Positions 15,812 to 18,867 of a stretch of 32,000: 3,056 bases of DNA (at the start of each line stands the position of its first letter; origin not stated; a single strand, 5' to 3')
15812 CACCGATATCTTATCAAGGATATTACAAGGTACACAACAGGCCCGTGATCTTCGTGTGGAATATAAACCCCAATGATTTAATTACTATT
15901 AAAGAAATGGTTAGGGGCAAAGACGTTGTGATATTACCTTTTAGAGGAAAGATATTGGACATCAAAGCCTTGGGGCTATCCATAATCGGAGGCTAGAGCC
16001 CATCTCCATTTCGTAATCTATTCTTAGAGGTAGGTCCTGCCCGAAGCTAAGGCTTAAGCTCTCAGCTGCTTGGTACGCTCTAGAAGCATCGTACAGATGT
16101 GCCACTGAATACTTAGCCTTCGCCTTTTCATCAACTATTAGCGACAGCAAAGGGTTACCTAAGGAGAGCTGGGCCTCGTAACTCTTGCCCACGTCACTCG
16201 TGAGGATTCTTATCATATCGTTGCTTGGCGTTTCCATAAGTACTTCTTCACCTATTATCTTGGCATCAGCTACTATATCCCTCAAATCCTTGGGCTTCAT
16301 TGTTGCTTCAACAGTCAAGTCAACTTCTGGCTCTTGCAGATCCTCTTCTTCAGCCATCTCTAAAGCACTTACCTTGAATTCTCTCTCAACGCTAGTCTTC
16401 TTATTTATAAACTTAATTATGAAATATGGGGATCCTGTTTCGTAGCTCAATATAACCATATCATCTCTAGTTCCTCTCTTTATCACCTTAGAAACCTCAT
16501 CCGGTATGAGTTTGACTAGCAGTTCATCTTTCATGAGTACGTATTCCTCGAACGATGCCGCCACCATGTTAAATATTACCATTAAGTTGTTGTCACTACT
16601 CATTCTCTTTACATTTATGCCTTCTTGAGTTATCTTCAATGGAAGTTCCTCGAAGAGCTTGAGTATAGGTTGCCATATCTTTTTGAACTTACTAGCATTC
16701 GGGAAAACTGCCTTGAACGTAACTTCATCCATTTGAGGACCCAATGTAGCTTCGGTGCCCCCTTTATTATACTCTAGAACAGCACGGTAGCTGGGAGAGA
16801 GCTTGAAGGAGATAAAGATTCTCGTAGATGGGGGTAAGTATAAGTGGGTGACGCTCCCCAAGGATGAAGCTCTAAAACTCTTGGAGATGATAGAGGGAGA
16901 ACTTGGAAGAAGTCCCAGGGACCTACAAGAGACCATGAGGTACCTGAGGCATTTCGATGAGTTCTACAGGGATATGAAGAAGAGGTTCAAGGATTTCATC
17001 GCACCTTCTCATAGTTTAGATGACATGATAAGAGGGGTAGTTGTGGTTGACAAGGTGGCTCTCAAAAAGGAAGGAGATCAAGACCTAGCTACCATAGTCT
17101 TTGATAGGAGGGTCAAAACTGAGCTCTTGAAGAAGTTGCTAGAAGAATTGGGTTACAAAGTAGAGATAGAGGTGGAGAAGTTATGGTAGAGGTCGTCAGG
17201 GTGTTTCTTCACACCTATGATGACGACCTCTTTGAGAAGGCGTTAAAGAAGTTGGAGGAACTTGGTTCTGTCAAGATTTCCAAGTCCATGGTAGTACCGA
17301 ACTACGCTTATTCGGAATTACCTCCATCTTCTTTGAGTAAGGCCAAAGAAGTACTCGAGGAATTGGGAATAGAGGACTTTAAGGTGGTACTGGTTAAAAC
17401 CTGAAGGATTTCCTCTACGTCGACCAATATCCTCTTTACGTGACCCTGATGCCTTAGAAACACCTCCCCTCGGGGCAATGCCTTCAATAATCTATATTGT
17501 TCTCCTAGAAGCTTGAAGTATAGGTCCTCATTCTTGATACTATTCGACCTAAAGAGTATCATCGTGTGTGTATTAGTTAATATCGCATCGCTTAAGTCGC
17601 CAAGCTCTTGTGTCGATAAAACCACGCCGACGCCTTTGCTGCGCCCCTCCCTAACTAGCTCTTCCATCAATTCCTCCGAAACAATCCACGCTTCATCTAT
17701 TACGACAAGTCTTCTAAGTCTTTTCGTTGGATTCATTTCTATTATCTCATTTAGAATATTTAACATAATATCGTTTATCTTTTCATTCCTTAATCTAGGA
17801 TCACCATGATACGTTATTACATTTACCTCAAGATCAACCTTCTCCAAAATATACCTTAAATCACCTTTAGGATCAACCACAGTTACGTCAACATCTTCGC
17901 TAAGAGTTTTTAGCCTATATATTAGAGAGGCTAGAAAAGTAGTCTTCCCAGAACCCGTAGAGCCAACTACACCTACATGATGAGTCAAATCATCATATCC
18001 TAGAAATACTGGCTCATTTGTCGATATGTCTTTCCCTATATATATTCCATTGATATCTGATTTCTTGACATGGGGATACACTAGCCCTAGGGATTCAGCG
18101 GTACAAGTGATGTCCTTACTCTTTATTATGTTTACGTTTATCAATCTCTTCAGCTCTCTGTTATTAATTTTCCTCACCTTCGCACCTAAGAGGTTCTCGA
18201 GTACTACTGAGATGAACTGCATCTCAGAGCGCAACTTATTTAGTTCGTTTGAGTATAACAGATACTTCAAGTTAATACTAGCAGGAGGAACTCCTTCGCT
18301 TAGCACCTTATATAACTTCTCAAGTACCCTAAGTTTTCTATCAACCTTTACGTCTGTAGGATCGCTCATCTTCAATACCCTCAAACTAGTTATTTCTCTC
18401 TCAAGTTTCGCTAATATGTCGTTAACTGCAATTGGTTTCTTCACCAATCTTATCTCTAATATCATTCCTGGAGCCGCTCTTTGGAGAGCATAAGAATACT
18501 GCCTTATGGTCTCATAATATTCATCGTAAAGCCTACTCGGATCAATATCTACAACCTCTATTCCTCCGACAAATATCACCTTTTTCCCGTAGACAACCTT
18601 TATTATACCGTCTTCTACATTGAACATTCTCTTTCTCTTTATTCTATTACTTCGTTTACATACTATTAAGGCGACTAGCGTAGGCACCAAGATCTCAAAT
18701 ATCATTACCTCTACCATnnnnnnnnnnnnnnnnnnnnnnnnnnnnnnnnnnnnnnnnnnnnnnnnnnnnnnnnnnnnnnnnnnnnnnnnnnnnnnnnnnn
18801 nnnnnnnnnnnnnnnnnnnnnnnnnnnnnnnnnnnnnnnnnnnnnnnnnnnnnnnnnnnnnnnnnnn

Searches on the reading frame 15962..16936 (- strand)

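Call 7: search_protein_families(library=pfam, proteins=[window:15962-16936:-], max_evalue=0.01)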
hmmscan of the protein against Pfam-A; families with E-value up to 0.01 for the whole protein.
window:15962-16936:- (324 aa): 2 families
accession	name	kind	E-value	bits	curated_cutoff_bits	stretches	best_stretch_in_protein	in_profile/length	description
PF00705.23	PCNA_N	-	1e-07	32.1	20.3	1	74-194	2-123/127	Proliferating cell nuclear antigen, N-terminal domain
PF02747.20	PCNA_C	-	0.001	19.7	23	0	211-322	11-127/128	Proliferating cell nuclear antigen, C-terminal domain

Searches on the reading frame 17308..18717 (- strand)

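Call 7: search_protein_families(library=pfam, proteins=[window:17308-18717:-], max_evalue=0.01)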
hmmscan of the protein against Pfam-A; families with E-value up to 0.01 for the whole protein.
window:17308-18717:- (469 aa): 14 families
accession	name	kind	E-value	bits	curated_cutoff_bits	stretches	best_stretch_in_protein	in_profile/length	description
PF01935.23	DUF87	-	4.8e-12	46.9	23.2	1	225-360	1-125/220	Helicase HerA, central domain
PF12846.13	AAA_10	-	8.8e-10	38.6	27.5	1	329-434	235-353/362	AAA-like domain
PF01580.24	FtsK_SpoIIIE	-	6.3e-09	36.1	24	1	220-285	15-81/221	FtsK/SpoIIIE family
PF13401.12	AAA_22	-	3.8e-08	34.2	27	1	250-370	10-123/130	AAA domain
PF10412.15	TrwB_AAD_bind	-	6.8e-07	28.9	20.5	1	245-287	15-55/387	Type IV secretion-system coupling protein DNA-binding domain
PF05872.18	HerA_C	-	7.6e-07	28.6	22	0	343-382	273-312/502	Helicase HerA-like C-terminal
PF13604.12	AAA_30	-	0.00011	22.4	27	1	249-367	22-121/191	AAA domain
PF25199.1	nSTAND_NTPase5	-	0.00032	21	34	0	248-287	44-82/145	Novel STAND NTPase 5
PF13245.12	AAA_19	-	0.00068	20.3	25.1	1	248-357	14-113/134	AAA domain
PF03308.22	MeaB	-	0.0013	18.2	23.1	1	245-284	33-72/273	Methylmalonyl Co-A mutase-associated GTPase MeaB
PF19993.5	DO-GTPase2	-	0.0024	18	27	1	248-269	3-24/226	Double-GTPase 2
PF19975.5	DO-GTPase1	-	0.0033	17.2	27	1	250-292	2-42/271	Double-GTPase 1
PF00005.33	ABC_tran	-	0.0071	17.4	25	0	247-293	13-56/137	ABC transporter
PF04851.21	ResIII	-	0.0077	16.6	22.5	0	246-288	24-66/164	Type III restriction enzyme, res subunit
